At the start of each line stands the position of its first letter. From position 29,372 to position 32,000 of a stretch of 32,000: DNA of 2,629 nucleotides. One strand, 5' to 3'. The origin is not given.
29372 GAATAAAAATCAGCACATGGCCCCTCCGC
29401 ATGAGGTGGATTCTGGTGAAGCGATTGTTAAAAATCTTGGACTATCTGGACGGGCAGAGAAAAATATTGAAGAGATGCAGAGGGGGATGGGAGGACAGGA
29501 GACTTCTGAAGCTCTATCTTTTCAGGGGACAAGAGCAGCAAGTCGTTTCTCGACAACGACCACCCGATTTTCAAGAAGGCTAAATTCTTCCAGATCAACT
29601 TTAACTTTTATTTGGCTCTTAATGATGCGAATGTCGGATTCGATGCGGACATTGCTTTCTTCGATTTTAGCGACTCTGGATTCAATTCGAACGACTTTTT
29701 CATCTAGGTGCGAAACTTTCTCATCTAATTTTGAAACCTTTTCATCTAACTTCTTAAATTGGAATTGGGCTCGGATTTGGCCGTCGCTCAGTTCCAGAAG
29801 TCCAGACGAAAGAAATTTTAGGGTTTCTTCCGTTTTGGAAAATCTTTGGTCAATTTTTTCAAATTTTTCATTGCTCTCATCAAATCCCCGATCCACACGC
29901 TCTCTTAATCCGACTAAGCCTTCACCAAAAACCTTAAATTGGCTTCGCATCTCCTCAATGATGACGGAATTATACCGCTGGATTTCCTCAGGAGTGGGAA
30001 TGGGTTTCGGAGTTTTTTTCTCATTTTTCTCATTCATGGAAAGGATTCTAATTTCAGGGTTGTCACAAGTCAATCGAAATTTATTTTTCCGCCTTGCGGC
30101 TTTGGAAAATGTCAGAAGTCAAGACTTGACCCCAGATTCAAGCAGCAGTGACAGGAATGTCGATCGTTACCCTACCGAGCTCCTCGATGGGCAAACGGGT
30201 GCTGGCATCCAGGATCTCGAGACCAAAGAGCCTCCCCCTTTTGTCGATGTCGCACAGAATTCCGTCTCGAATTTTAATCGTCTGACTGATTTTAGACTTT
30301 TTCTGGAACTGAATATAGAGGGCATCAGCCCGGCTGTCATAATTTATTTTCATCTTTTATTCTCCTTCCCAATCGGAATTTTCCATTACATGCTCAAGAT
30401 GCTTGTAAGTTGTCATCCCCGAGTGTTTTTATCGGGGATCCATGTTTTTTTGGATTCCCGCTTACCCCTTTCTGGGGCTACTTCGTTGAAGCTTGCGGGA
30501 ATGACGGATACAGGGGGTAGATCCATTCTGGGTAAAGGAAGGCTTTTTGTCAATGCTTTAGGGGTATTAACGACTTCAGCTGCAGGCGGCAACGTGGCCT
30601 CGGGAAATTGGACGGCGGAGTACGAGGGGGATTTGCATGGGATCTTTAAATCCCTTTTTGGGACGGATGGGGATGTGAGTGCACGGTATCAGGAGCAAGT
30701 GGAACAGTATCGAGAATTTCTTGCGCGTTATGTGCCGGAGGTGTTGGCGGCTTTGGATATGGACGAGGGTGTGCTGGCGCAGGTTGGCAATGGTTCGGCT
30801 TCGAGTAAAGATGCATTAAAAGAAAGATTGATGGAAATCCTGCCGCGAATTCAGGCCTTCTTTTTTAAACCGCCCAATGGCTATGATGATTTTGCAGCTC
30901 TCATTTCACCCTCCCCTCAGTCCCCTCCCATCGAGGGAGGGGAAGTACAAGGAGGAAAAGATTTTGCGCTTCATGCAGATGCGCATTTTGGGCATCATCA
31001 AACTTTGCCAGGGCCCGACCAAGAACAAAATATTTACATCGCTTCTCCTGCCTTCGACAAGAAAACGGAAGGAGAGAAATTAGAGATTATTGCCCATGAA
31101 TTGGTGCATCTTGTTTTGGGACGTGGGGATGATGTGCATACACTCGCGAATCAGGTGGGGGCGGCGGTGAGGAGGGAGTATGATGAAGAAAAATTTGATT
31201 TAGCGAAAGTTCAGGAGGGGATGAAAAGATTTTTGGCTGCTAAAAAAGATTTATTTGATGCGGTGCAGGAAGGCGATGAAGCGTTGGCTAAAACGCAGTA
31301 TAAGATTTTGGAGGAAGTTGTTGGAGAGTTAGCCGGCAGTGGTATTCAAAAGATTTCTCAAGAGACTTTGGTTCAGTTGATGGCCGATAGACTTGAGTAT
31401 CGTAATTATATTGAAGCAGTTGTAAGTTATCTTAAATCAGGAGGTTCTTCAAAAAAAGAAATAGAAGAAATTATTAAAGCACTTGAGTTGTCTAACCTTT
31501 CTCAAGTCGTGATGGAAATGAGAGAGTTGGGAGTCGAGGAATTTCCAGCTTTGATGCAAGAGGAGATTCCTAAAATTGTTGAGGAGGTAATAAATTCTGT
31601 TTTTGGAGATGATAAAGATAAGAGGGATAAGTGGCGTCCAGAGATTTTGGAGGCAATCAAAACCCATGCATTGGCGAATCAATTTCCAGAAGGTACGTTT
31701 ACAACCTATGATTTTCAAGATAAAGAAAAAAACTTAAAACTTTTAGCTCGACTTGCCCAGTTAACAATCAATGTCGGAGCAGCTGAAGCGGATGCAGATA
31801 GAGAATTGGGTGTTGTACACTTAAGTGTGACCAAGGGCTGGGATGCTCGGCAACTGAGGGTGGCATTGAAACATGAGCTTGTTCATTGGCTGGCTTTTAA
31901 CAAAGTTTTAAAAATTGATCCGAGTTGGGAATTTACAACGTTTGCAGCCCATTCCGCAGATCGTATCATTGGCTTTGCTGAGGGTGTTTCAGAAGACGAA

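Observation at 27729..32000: A 1,424-codon stop-free frame that runs antisense through two apparently real genes and links two protein-coding modules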

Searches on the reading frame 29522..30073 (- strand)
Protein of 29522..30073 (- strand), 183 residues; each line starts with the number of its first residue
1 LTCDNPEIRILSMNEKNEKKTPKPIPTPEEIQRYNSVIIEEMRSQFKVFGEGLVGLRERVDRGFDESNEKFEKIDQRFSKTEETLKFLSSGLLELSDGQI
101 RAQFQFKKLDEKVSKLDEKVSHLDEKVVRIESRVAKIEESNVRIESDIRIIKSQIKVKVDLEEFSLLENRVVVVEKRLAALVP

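Call 6: search_protein_families(library=pfam, proteins=[window:29525-30073:-], max_evalue=0.01)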
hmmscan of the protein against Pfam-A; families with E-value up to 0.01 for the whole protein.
window:29525-30073:- (183 aa): 5 families
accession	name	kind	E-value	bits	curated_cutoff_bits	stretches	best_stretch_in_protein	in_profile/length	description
PF03961.19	FapA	-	0.0014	18.7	31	1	63-146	148-239/272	Flagellar Assembly Protein A beta solenoid domain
PF20667.3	Sec10_N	-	0.0026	18.3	27.4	0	92-132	44-84/118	Exocyst complex component Sec10, N-terminal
PF07889.17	DUF1664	-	0.0036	17.8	34.6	1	42-126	39-123/124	Protein of unknown function (DUF1664)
PF25526.1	LIP-1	-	0.0036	17.1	34.1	1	94-174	7-85/250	Liprin-alpha-like coiled coil domain 2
PF06160.17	EzrA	-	0.0036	16.1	39.6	1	66-154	57-144/557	Septation ring formation regulator, EzrA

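Call 7: search_protein_families(library=ncbifam, proteins=[window:29525-30073:-], max_evalue=0.01)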
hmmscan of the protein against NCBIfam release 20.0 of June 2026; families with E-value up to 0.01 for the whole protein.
window:29525-30073:- (183 aa): 8 families
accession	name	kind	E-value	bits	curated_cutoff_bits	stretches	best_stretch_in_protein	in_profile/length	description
TIGR02168.1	SMC_prok_B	equivalog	0.00025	18.9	567.35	1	64-156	423-515/1181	chromosome segregation protein SMC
NF047516.1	LA_3659_fam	equivalog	0.00092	18.8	36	1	29-153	25-124/221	LA_3659 family protein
NF047514.1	SpiroCoCo_N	equivalog_domain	0.00092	18.8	75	1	29-153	25-124/221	SpiroCoCo family coiled-coil protein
NF045487.1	ASRP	equivalog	0.0015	17.2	300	1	39-163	326-453/593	archaea-specific SMC-related protein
TIGR04523.1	Mplasa_alph_rch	subfamily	0.002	16.1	270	1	56-155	462-563/745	helix-rich protein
TIGR02169.1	SMC_prok_A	equivalog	0.0021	15.8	729.4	1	65-155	809-899/1165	chromosome segregation protein SMC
NF043073.1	MMSYN1_0195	equivalog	0.0056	14.9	1250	1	73-161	341-424/1021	spermidine/putrescine ABC transporter permease/substrate-binding protein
TIGR04211.1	SH3_and_anchor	equivalog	0.006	16.2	65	1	63-148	74-162/198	TIGR04211 family SH3 domain-containing protein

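Call 30: find_homologous_proteins(query=window:29525-30037:-)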
Query window:29525-30037:- (171 aa): 12 proteins with E <= 0.001 among 768 candidates.
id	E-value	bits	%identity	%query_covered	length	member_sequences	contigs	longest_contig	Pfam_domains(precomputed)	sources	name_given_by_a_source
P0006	7.4e-22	96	43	94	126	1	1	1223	-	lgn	-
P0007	6.2e-19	86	41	87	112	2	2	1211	-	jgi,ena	-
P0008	8.8e-19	86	40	96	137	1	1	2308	PF28217.1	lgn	-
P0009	1.8e-9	56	37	75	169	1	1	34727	PF10046.15,PF07889.18,PF05531.18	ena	-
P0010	1.7e-7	49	51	35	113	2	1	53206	-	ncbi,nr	ncbi:MAG: hypothetical protein HYT47_02010 [Candidatus Vogelbacteria bacterium]|nr:hypothetical prot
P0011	4.6e-7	48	36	58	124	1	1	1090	-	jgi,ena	-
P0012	8.9e-6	44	32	85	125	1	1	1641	-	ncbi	-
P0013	1.5e-5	43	32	45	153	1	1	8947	PF01519.23,PF10779.15,PF23203.2,PF10046.15,PF05531.18,PF20667.4,PF04728.19,PF04899.18,PF16526.11,PF05377.18,PF06005.19,PF10805.15,PF23991.2,PF25762.2,PF06008.20,PF19220.7,PF07889.18,PF04102.18,PF27954.1,PF24161.2,PF28019.1,PF06419.18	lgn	-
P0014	1.5e-4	40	35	64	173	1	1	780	PF07889.18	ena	-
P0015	4.0e-4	38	41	30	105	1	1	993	PF05377.18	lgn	-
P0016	4.1e-4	38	38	36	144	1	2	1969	-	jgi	jgi:hypothetical protein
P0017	8.1e-4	37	36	46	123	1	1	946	-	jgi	jgi:hypothetical protein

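Call 40: find_encoding_contigs(protein=window:29522-30073:-, flank=10000, max_places=5)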
Protein window:29522-30073:- (183 aa): no gene with exactly this product is on record in the collection.

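Call 41: find_encoding_contigs(protein=window:29522-30037:-, flank=10000, max_places=5)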
Protein window:29522-30037:- (171 aa): no gene with exactly this product is on record in the collection.

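Call 63: find_encoding_contigs(protein=P0008, flank=3000, max_places=3)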
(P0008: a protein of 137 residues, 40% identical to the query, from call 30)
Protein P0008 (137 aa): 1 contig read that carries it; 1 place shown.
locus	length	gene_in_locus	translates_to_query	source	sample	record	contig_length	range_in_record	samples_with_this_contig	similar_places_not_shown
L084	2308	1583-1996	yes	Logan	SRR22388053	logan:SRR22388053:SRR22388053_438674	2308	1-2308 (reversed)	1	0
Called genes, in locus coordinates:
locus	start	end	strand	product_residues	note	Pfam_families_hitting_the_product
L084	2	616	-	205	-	?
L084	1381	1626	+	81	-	PF04255:DUF433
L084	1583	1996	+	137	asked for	PF28217:FAM81B (weak)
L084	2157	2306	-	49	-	?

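Call 64: find_encoding_contigs(protein=P0006, flank=3000, max_places=3)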
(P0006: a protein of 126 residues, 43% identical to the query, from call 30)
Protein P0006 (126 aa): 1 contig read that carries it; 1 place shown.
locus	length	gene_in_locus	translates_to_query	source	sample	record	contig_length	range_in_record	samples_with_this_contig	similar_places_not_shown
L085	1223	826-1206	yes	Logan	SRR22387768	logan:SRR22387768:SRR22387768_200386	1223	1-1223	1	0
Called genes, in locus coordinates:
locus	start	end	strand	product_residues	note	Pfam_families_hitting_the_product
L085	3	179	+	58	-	?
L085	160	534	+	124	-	PF18480:DUF5615 (weak)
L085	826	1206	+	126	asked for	-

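Call 65: find_encoding_contigs(protein=P0007, flank=3000, max_places=3)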
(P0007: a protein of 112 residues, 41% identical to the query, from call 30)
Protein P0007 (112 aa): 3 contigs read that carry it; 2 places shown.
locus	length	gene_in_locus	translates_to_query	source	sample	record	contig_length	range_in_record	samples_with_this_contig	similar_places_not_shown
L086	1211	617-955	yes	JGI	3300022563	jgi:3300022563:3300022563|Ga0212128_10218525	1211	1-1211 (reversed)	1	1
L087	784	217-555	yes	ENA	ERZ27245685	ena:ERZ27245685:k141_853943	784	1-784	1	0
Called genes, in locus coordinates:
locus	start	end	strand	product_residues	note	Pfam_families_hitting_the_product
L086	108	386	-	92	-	-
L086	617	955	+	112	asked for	-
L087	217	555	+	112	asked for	-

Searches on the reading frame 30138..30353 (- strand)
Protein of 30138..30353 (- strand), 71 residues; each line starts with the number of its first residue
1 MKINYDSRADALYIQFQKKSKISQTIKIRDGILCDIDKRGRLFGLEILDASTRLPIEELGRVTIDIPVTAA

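Call 6: search_protein_families(library=pfam, proteins=[window:30141-30353:-], max_evalue=0.01)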
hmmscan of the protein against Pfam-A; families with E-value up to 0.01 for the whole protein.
window:30141-30353:- (71 aa): 1 family
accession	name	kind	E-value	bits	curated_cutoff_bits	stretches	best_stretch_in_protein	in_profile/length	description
PF10049.14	DUF2283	-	1.7e-16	60.5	23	1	2-51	1-49/49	Protein of unknown function (DUF2283)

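Call 7: search_protein_families(library=ncbifam, proteins=[window:30141-30353:-], max_evalue=0.01)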
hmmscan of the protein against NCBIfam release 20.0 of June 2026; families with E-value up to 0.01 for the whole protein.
window:30141-30353:- (71 aa): 0 families

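Call 8: find_encoding_contigs(protein=window:30138-30353:-, flank=10000, max_places=10)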
Protein window:30138-30353:- (71 aa): no gene with exactly this product is on record in the collection.

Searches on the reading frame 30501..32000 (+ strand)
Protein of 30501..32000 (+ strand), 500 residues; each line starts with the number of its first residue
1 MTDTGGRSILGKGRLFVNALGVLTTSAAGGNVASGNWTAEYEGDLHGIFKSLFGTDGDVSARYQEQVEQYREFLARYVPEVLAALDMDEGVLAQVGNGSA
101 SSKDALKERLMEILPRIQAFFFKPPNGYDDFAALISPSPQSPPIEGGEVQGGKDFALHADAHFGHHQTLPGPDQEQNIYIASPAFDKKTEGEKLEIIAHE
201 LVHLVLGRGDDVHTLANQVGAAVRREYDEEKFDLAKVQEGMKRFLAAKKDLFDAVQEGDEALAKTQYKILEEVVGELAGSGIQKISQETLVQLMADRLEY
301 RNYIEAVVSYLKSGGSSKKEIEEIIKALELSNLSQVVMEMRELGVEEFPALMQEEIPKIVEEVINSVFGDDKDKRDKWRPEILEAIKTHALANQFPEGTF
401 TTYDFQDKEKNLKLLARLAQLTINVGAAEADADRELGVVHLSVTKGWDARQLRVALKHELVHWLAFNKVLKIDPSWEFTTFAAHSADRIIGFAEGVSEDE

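Call 6: search_protein_families(library=pfam, proteins=[window:30501-32000:+], max_evalue=0.01)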
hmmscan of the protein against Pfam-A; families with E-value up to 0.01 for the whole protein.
window:30501-32000:+ (500 aa): 1 family
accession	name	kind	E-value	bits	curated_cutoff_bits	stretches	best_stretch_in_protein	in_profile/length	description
PF10263.15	SprT-like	-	0.0056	17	25.6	0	173-206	41-74/108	SprT-like family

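Call 7: search_protein_families(library=ncbifam, proteins=[window:30501-32000:+], max_evalue=0.01)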
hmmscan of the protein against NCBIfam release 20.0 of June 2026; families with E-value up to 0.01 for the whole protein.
window:30501-32000:+ (500 aa): 0 families

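Call 13: find_homologous_proteins(query=window:30501-32000:+)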
Query window:30501-32000:+ (500 aa): 1 proteins with E <= 0.001 among 8000 candidates.
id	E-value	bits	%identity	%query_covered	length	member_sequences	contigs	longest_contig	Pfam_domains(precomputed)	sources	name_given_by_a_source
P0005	2.7e-18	85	98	9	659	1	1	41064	-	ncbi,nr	ncbi:MAG: hypothetical protein HYZ66_05290 [Chlamydiae bacterium]|nr:hypothetical protein [Chlamydio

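Call 17: find_encoding_contigs(protein=P0005, flank=10000, max_places=10)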
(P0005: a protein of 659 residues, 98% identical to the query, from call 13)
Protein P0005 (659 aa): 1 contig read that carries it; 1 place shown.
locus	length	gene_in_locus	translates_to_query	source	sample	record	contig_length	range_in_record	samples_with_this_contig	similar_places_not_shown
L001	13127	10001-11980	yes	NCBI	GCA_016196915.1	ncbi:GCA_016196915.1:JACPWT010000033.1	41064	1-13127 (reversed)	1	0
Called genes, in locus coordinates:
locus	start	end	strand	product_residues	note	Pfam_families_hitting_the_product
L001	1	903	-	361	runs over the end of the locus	PF00814:TsaD, PF22521:HypF_C_2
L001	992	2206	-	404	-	PF22694:CtpB_N-like, PF00595:PDZ, PF13180:PDZ_2, PF17820:PDZ_6, PF03572:Peptidase_S41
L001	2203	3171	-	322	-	PF01073:3Beta_HSD, PF01370:Epimerase, PF04321:RmlD_sub_bind, PF07993:NAD_binding_4 (faint), PF16363:GDP_Man_Dehyd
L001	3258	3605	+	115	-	-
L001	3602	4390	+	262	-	PF00459:Inositol_P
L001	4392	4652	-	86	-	PF05016:ParE_toxin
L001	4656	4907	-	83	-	PF02604:PhdYeFM_antitox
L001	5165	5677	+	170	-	-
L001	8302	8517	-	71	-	PF10049:DUF2283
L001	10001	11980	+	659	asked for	-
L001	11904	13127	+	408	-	?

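Call 61: search_protein_representatives(protein=window:30501-32000:+)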
Query: 500 residues. Proteins with E-value up to 0.001 (for the whole library): 27; up to 1e-10: 17; up to 1e-30: 7. The best 27 are listed.
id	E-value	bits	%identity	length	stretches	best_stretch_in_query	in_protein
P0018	2.4e-46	175.7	36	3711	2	30-316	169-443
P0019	1.7e-42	163.0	34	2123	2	12-294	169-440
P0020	3.2e-41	158.8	35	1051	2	27-291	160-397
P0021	1.7e-36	143.2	31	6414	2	30-312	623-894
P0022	3.8e-32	128.9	31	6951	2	30-289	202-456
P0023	5.1e-32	128.4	31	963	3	29-229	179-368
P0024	4.8e-31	125.2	37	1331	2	151-268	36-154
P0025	2.0e-29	119.9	32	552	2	27-278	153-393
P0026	3.6e-27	112.5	28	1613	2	29-281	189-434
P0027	3.1e-21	92.9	40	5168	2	149-290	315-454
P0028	9.3e-21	91.3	38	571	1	27-232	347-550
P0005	8.5e-19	84.8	100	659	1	455-500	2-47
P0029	4.3e-16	75.9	28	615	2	19-277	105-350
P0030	3.3e-14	69.7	32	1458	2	316-494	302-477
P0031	2.7e-13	66.7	28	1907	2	28-266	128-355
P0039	2.0e-06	44.0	30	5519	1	211-495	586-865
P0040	2.8e-05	40.2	30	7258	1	336-484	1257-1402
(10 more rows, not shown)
